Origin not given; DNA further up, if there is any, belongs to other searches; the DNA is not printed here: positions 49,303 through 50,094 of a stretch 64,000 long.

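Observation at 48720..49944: Orphan phage-type cassette (PD-(D/E)XK nuclease and Sipho_Gp157-like protein) embedded between pepA and the pnt operon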

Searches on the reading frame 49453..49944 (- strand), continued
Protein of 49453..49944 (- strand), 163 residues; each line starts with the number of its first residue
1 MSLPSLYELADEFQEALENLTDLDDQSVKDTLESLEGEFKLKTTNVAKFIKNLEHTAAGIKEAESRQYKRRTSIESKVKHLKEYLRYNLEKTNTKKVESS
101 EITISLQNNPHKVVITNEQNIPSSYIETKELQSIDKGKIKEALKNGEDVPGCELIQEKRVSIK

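Call 46: search_solved_structures(query=A1, max_evalue=10, show_alignments=2)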
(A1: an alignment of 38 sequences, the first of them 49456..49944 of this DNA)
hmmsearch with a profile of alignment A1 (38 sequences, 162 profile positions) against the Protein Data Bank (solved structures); distinct sequences matched with E-value up to 10: 16.
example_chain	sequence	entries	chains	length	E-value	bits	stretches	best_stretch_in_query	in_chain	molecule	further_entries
5xy3_D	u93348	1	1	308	0.064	16.5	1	68-137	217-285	Ribosomal protein L5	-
1um0_A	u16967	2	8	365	0.15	15.2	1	120-160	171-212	Chorismate synthase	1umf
2osz_A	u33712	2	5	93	0.18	15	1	16-84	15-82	Nucleoporin p58/p45 | Nucleoporin Nup58/Nup45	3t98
7a48_B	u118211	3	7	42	0.19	14.9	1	49-84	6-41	APH colied-coil | APH coiled-coil | Coiled-coil APH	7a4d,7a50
4jq5_A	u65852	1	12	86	0.22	14.8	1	17-83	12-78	Nucleoporin p58/p45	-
4jo9_B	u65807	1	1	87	0.23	14.7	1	17-83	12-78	Nucleoporin p58/p45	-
4rzk_A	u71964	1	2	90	0.23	14.7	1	91-145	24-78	Small heat shock protein hsp20 family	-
4jo7_E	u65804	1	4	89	0.24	14.6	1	17-83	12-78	Nucleoporin p58/p45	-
5xy3_U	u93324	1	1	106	0.25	14.5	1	79-141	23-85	60S ribosomal protein L22-1, putative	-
2lq4_p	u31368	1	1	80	0.44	13.8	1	12-85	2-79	Lysophosphatidic acid receptor 1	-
7ki4_A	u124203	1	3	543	0.91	12.7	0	13-63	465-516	Fusion glycoprotein F0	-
2wpr_A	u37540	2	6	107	1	12.6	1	23-64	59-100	TRIMERIC AUTOTRANSPORTER ADHESIN FRAGMENT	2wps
9v3e_A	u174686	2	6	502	2.6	11.2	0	13-62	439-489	Fusion glycoprotein F0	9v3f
7ki6_A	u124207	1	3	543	3.2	11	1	13-63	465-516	Fusion glycoprotein F0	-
9shw_Aa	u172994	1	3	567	3.8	10.7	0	13-62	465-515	Fusion glycoprotein F0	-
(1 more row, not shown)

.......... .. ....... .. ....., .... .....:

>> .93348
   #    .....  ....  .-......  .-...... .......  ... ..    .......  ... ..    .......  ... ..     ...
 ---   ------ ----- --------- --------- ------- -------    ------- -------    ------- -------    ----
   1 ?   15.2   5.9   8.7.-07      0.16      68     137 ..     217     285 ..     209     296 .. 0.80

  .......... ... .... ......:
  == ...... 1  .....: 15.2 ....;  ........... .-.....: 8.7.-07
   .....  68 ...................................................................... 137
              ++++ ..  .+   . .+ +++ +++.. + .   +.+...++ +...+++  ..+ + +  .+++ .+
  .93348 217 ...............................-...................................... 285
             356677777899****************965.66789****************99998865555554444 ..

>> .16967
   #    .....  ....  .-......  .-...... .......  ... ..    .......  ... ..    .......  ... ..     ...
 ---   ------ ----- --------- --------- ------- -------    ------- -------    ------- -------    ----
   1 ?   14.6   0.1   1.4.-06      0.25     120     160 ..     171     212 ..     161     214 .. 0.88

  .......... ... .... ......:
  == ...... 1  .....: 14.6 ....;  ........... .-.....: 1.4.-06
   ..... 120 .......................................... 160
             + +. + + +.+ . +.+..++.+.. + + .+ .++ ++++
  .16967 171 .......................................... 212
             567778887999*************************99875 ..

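Call 47: search_protein_families(library=pfam, alignment_id=A1, max_evalue=0.1)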
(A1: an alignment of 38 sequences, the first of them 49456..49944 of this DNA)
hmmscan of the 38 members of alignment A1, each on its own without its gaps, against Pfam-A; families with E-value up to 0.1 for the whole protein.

A. member 1, window:49456-49944:- (163 aa): 5 families
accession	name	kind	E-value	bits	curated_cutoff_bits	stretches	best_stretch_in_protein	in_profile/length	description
PF05565.16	Sipho_Gp157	-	1.6e-47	161.9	28.6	1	6-163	2-162/162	Siphovirus Gp157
PF01865.21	PhoU_div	-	0.033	14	24.4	1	8-79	111-183/214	Protein of unknown function DUF47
PF13023.12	HD_3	-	0.045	14.1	22.5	1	12-71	81-140/165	HD domain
PF16207.11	RAWUL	-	0.059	14.2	33.5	0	71-107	4-29/65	RAWUL domain RING finger- and WD40-associated ubiquitin-like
PF22813.1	TcaA_2nd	-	0.071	13.9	26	0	10-62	5-54/103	TcaA protein second domain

B. families by the number of members that match (of 38 scanned): 99 families (the first 25 are shown)
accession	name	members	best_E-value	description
PF05565.16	Sipho_Gp157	38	4.6e-57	Siphovirus Gp157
PF03836.20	RasGAP_C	7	0.0087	RasGAP C-terminus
PF05478.16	Prominin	6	0.013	Prominin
PF07544.18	Med9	6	0.022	RNA polymerase II transcription mediator complex subunit 9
PF03961.19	FapA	5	0.0019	Flagellar Assembly Protein A beta solenoid domain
PF22813.1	TcaA_2nd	5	0.0084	TcaA protein second domain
PF02025.20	IL5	5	0.02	Interleukin 5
PF07352.17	Phage_Mu_Gam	4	1.4e-08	Bacteriophage Mu Gam like protein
PF23984.1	DUF7307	4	0.0014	Pam3 gp33-like protein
PF04108.17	ATG17_like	4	0.007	Autophagy protein ATG17-like domain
PF09440.15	eIF3_N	4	0.03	eIF3 subunit 6 N terminal domain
PF03938.19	OmpH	3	0.0023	Outer membrane protein (OmpH-like)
PF08581.15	Tup_N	3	0.013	Tup N-terminal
PF12732.12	YtxH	3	0.017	YtxH-like protein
PF02269.22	TFIID-18kDa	3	0.026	Transcription initiation factor IID, 18kD subunit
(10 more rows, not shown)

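Call 51: find_related_loci(query=A3, collection=viral_contigs, flank=10000)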
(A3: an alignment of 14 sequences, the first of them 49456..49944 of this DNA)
Query A3 (163 aa) in viral_contigs; peptide patterns used: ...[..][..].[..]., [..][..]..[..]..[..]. (x = any residue, [..] = any of these).
120 stretches matched a pattern; 8 encode a relative of the query (tblastn E <= 1e-3); 8 distinct loci.
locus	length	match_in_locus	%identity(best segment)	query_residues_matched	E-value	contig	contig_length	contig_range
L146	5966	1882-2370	41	5-163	2e-31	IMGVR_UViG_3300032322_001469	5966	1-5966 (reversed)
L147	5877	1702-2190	39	5-163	1e-28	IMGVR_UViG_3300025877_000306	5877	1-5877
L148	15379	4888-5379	37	2-163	2e-27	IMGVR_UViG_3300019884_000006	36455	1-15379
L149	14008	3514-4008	37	2-163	6e-25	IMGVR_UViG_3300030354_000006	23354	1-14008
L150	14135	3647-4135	36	1-163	1e-24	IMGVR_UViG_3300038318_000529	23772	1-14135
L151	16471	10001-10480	34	6-163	1e-22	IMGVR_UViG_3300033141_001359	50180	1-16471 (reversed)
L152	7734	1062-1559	33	1-163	6e-21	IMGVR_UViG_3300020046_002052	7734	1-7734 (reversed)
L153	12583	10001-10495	31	5-162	6e-20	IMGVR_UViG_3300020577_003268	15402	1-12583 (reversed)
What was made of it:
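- No viral contig carries a Gp157 more than 41% identical (call 51).
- Tried and rejected: No phage donor for the window allele was found (call 51).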

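Call 56: search_protein_families(library=phrogs, proteins=[L148:4022-4891:+, L148:5546-5974:+, L148:5970-6281:+, L148:6296-6739:+, L151:11187-12344:+, L151:12481-12942:+, L063:6978-7937:+, L063:8853-9617:+, L063:9991-10479:+, L063:10506-11150:+], max_evalue=0.00001)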
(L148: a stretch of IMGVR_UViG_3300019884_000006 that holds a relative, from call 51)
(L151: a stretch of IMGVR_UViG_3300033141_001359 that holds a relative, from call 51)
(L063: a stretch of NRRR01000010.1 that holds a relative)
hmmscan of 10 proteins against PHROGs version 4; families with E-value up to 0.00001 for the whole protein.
L148:4022-4891:+ (290 aa): 4 families
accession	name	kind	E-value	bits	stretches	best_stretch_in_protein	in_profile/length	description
phrog_561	-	DNA, RNA and nucleotide metabolism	1.6e-45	157.6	1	12-275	290-550/633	RecT-like ssDNA annealing protein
phrog_4171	-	DNA, RNA and nucleotide metabolism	6.4e-16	59.9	1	24-179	40-206/392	RecT-like ssDNA annealing protein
phrog_10056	-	DNA, RNA and nucleotide metabolism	1.7e-06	28.7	1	109-243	115-241/302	RecT-like ssDNA annealing protein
phrog_252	-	DNA, RNA and nucleotide metabolism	8.5e-06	26.5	0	129-233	129-209/263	Bet-like ssDNA annealing protein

L148:5546-5974:+ (143 aa): 0 families

L148:5970-6281:+ (104 aa): 0 families

L148:6296-6739:+ (148 aa): 0 families

L151:11187-12344:+ (386 aa): 2 families
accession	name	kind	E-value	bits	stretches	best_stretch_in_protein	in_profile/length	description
phrog_4171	-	DNA, RNA and nucleotide metabolism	2.7e-19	71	1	55-284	66-305/392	RecT-like ssDNA annealing protein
phrog_561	-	DNA, RNA and nucleotide metabolism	4.1e-18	67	1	42-264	314-524/633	RecT-like ssDNA annealing protein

L151:12481-12942:+ (154 aa): 0 families

L063:6978-7937:+ (320 aa): 2 families
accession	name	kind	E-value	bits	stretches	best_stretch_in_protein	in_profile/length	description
phrog_1366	-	unknown function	6.1e-88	296.3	1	9-276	4-274/307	-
phrog_124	-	DNA, RNA and nucleotide metabolism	8.7e-10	39.5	1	18-202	42-214/382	Sak4-like ssDNA annealing protein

L063:8853-9617:+ (255 aa): 13 families
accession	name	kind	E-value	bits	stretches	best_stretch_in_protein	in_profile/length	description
phrog_2379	-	transcription regulation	6.8e-53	180.2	1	7-163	3-159/187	anti-repressor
phrog_1760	-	transcription regulation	4.6e-50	171.4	1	7-125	3-119/232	anti-repressor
phrog_4792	-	transcription regulation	1.7e-44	153.5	1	7-172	8-166/268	anti-repressor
phrog_8244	-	unknown function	2.8e-42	146.2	1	9-123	5-118/383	-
phrog_7755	-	transcription regulation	2.7e-28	100.2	1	6-123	116-227/282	anti-repressor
phrog_377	-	transcription regulation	3.5e-27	96.6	1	7-136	3-116/213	anti-repressor Ant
phrog_2127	-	transcription regulation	2.6e-24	87.5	1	1-124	1-120/313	anti-repressor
phrog_1726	-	transcription regulation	4.2e-24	86.8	1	13-161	6-153/264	anti-repressor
phrog_373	-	transcription regulation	1.2e-17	65.3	1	5-124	77-188/373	anti-repressor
phrog_63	-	transcription regulation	7.3e-14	52.9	1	4-173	112-259/431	anti-repressor Ant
phrog_4608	-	transcription regulation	1.4e-10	42.2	1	6-129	4-121/268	anti-repressor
phrog_4936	-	transcription regulation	1.7e-10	42.3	1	14-153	31-145/257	transcriptional regulator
phrog_22471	-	unknown function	2e-07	32.3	1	104-124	1-21/161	-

L063:9991-10479:+ (163 aa): 2 families
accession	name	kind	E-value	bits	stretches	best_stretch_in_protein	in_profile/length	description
phrog_11671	-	unknown function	6.3e-12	46.8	1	2-118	9-116/146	-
phrog_6620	-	integration and excision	3.3e-06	27.8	1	1-48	2-50/201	transposase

L063:10506-11150:+ (215 aa): 1 family
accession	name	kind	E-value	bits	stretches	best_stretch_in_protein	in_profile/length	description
phrog_26245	-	unknown function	2.9e-12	47.9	1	99-205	17-125/131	-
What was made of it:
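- On Sipho_Gp157 (PF05565): The context is met in phage and prophage loci L148, L151 and L063 (call 56).
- A gene with a weak Sak4-like match (E 9e-10) abuts gp157 in L063 (call 56).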

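Call 62: search_protein_families(library=padloc, proteins=[L026:9129-10073:-, L040:12028-13014:-, L034:3857-4810:-, L026:10794-11015:-, L015:8497-9087:+, L026:6904-7914:+], max_evalue=0.01)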
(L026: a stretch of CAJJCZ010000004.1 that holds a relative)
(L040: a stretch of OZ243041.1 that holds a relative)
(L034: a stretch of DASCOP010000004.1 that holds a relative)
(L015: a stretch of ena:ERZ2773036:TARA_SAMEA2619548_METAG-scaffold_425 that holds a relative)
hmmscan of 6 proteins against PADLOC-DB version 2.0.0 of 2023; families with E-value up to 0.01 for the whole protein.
L026:9129-10073:- (314 aa): 1 family
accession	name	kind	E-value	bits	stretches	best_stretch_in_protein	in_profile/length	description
PDLC03812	RTasRmuC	-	1.4e-15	54.9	1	60-244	158-351/439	DRT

L040:12028-13014:- (328 aa): 1 family
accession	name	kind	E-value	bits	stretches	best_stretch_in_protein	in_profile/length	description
PDLC03812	RTasRmuC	-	3e-14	50.5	1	75-297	173-397/439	DRT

L034:3857-4810:- (318 aa): 0 families

L026:10794-11015:- (73 aa): 0 families

L015:8497-9087:+ (197 aa): 0 families

L026:6904-7914:+ (337 aa): 0 families
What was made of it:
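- An RmuC-like domain occurs in a PADLOC DRT model, RTasRmuC, E 1e-15 (call 62).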

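Call 71: fold_search(model_id=the predicted structure, library=viral)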
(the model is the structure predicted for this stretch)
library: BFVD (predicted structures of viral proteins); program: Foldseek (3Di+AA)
matches with E <= 10: 124; with E <= 0.001: 13
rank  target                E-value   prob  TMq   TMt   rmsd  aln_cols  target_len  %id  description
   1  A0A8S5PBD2            1.6e-11  1.00  0.81  0.83   3.0       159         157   34  Resistance protein [Siphoviridae sp. ctpoI7]
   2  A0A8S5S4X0            3.4e-09  1.00  0.79  0.78   3.5       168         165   25  Resistance protein [Myoviridae sp. cthAo37]
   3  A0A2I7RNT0            8.8e-08  1.00  0.73  0.71   4.7       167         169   19  (no name in the UniProt tables at hand)
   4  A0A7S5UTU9            1.0e-06  1.00  0.66  0.48   4.5       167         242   24  (no name in the UniProt tables at hand)
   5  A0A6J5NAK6            2.3e-06  1.00  0.76  0.73   3.1       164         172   23  Siphovirus Gp157 [uncultured Caudovirales phage]
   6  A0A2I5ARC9            8.9e-06  1.00  0.61  0.56  11.5       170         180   23  (no name in the UniProt tables at hand)
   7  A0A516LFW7            1.0e-05  1.00  0.42  0.41  12.6       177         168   24  (no name in the UniProt tables at hand)
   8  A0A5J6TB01            3.2e-05  1.00  0.61  0.53   4.4       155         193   22  (no name in the UniProt tables at hand)
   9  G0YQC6                3.2e-05  1.00  0.47  0.58   9.0       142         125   22  Gp034 [Erwinia phage vB_EamP-S6]
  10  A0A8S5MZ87            7.8e-05  1.00  0.62  0.45   2.5       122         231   27  Resistance protein [Myoviridae sp. ctCop38]
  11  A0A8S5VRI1            1.5e-04  1.00  0.62  0.61   2.8       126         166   29  (no name in the UniProt tables at hand)
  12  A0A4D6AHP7            7.9e-04  1.00  0.59  0.84   2.6       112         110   26  (no name in the UniProt tables at hand)
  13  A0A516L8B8            8.4e-04  1.00  0.38  0.34   7.6       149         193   21  (no name in the UniProt tables at hand)
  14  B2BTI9                2.5e-01  0.98  0.31  0.63   2.3        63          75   19  Uncharacterized protein [Lactococcus phage 1706]
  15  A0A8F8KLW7            4.1e-01  0.30  0.26  0.07  18.0       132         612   16  Mitochondrial chaperone BCS1 [Clandestinovirus]
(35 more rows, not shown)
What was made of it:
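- On Sipho_Gp157 (PF05565): Foldseek against BFVD gives 'Resistance protein' and 'Siphovirus Gp157' models at E 1.6e-11 to 2e-6, TM 0.76-0.81 (call 71).
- Closest known: Sipho_Gp157. Same: The predicted fold matches viral Gp157 models at TM about 0.8 (call 71).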

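Call 73: search_protein_families(library=pfam, proteins=[L034:3857-4810:-, L033:1981-2919:-, L037:2584-3480:-, L015:8497-9087:+, L017:9792-10013:-], max_evalue=0.001)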
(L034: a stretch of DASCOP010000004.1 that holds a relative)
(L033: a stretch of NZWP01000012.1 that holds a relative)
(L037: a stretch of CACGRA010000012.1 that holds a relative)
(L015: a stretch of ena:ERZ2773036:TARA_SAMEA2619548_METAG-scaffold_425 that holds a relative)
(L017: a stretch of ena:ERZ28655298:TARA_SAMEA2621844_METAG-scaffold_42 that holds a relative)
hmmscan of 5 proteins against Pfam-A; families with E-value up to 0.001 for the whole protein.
L034:3857-4810:- (318 aa): 1 family
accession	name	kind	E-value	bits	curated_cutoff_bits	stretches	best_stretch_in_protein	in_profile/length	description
PF02646.22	RmuC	-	2.2e-29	102.9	26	1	45-317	9-273/291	RmuC family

L033:1981-2919:- (313 aa): 1 family
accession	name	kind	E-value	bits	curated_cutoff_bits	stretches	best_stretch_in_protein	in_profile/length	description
PF02646.22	RmuC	-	1.9e-45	155.6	26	1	34-303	9-279/291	RmuC family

L037:2584-3480:- (299 aa): 1 family
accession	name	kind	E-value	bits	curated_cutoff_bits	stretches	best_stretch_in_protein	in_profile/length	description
PF02646.22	RmuC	-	3.9e-43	148.1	26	1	30-295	16-275/291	RmuC family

L015:8497-9087:+ (197 aa): 4 families
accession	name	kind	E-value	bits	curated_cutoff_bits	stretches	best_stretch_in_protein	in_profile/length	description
PF04191.18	PEMT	-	1.1e-09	39.1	25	1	50-137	19-104/105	Phospholipid methyltransferase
PF02544.21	Steroid_dh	-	1.1e-05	25.8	22.6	1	33-154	32-150/150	3-oxo-5-alpha-steroid 4-dehydrogenase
PF04140.19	ICMT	-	2.1e-05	25.3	24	1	52-131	13-93/95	Isoprenylcysteine carboxyl methyltransferase (ICMT) family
PF01222.22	ERG4_ERG24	-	0.00022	20.6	27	1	66-154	342-432/432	Ergosterol biosynthesis ERG4/ERG24 family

L017:9792-10013:- (73 aa): 0 families

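Call 77: search_protein_families(library=pfam, proteins=[P0072, P0067, P0071, P0074, P0073], max_evalue=0.01)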
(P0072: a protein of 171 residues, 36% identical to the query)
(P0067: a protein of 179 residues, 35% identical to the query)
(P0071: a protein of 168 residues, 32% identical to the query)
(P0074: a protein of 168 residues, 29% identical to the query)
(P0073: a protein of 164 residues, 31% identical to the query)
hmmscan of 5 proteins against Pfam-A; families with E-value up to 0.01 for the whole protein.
P0072 (171 aa): 4 families
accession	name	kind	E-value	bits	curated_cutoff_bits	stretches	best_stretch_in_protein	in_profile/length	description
PF05565.16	Sipho_Gp157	-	7e-36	124.1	28.6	1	5-147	1-141/162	Siphovirus Gp157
PF07352.17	Phage_Mu_Gam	-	1.4e-08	35.2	28.3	1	28-147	2-127/149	Bacteriophage Mu Gam like protein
PF23984.1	DUF7307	-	0.0014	19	27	0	55-104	5-56/129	Pam3 gp33-like protein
PF18595.6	Nuf2_DHR10-like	-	0.0029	18.1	28.4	1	24-88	15-78/117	Nuf2, DHR10-like domain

P0067 (179 aa): 1 family
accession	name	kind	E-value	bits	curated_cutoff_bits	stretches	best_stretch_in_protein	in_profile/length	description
PF05565.16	Sipho_Gp157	-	3.6e-36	125.1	28.6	1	15-179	1-162/162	Siphovirus Gp157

P0071 (168 aa): 2 families
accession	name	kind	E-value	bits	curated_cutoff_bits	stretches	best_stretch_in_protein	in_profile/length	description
PF05565.16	Sipho_Gp157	-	7.8e-42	143.5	28.6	1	2-168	1-162/162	Siphovirus Gp157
PF07352.17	Phage_Mu_Gam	-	0.0081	16.6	28.3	1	56-168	33-148/149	Bacteriophage Mu Gam like protein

P0074 (168 aa): 1 family
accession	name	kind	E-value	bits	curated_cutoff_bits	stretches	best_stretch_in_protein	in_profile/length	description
PF05565.16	Sipho_Gp157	-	5.4e-35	121.2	28.6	1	2-168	1-162/162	Siphovirus Gp157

P0073 (164 aa): 2 families
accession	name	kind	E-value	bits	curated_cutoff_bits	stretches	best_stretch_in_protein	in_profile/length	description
PF05565.16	Sipho_Gp157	-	3e-32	112.3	28.6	1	6-164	1-162/162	Siphovirus Gp157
PF20321.3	DUF6616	-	0.0017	19.1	27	0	1-46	1-41/111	Family of unknown function (DUF6616)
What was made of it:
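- Link to Mu Gam: family member P0072 passes the Pfam cut-offs of both PF05565 (124 bits) and PF07352 Phage_Mu_Gam (35.2 bits against 28.3) on overlapping residues (call 77).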

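Call 80: search_dna_similar(query=window:49456-49944:-, collection=phages, mode=protein, max_evalue=0.00001, max_rows=25)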
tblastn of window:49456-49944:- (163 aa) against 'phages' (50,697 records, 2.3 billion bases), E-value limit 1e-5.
Records with a match: 466; places in all: 466; records where one place covers at least 80% of the query: 463.
Best place of each record, by identity: <60% 466.
By first word of the organism name: Streptococcus 172; Staphylococcus 105; Clostridium 31; Listeria 29; Escherichia 15; Brevibacillus 11; Pseudomonas 11; Bacillus 11; Klebsiella 10; Lactobacillus 7; and 27 more.
By host as written in the record: - 49; Streptococcus thermophilus 43; Staphylococcus aureus 26; Listeria monocytogenes 19; Clostridium perfringens 13; Staphylococcus pseudintermedius 13; Brevibacillus laterosporus 11; Escherichia coli 9; and 186 more.
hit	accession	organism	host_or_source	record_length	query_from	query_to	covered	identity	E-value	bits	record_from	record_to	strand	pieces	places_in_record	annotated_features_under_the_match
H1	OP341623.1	Parageobacillus phage vB_PtoS_NIIg3.2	Parageobacillus toebii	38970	6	163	97%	46.2%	2e-31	124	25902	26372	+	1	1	hypothetical protein (x2)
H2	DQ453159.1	Geobacillus virus E2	Geobacillus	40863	6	163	97%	46.2%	3e-31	123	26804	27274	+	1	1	similar to Siphovirus Gp157 | hypothetical protein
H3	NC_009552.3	Geobacillus virus E2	Geobacillus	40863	6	163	97%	46.2%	3e-31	123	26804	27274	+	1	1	Mu Gam-like end protection | hypothetical protein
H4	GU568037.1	Deep-sea thermophilic phage D6E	-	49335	6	163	97%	40.5%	2e-27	112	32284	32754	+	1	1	gp157-like protein | hypothetical protein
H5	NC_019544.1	Deep-sea thermophilic phage D6E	-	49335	6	163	97%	40.5%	2e-27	112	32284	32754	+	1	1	Mu Gam-like end protection | hypothetical protein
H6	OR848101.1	Listeria phage LM 4-14-1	Listeria monocytogenes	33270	6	163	97%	38.3%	1e-19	90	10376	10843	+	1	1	record has no annotation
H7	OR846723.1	Listeria phage LM 4-11-1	Listeria monocytogenes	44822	6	163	97%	38.3%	1e-19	90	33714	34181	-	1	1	record has no annotation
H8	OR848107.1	Listeria phage LM 4-14-1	Listeria monocytogenes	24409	6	163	97%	37.7%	4e-19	89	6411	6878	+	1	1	record has no annotation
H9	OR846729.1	Listeria phage LM 4-11-1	Listeria monocytogenes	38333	6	163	97%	37.7%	4e-19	89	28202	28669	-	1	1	record has no annotation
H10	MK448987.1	Streptococcus phage Javan576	Streptococcus suis LS2Z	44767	3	159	96%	37.3%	4e-14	74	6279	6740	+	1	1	hypothetical protein (x2)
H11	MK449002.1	Streptococcus phage Javan642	Streptococcus urinalis FB127-CNA-2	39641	1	163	100%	35.3%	2e-8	58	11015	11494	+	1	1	hypothetical protein (x2) | recombinase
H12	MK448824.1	Streptococcus phage Javan637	Streptococcus urinalis 2285-97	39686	1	163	100%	35.3%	2e-8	58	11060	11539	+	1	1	hypothetical protein (x2) | recombinase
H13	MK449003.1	Streptococcus phage Javan648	Streptococcus urinalis SRR536860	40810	1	163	100%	35.3%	2e-8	58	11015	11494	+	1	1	hypothetical protein (x2) | recombinase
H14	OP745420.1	Enterococcus phage 4995_2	Enterococcus faecium 4995/20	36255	3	163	99%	35.4%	2e-21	95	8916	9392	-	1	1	record has no annotation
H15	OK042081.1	Yersinia phage vB_YenS_P400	Yersinia enterocolitica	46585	6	163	97%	35.8%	1e-18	87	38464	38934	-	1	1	hypothetical protein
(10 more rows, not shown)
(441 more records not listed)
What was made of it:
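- Closest known: Sipho_Gp157. Same: Identity to the Geobacillus and Parageobacillus phage proteins is 46% (call 80).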
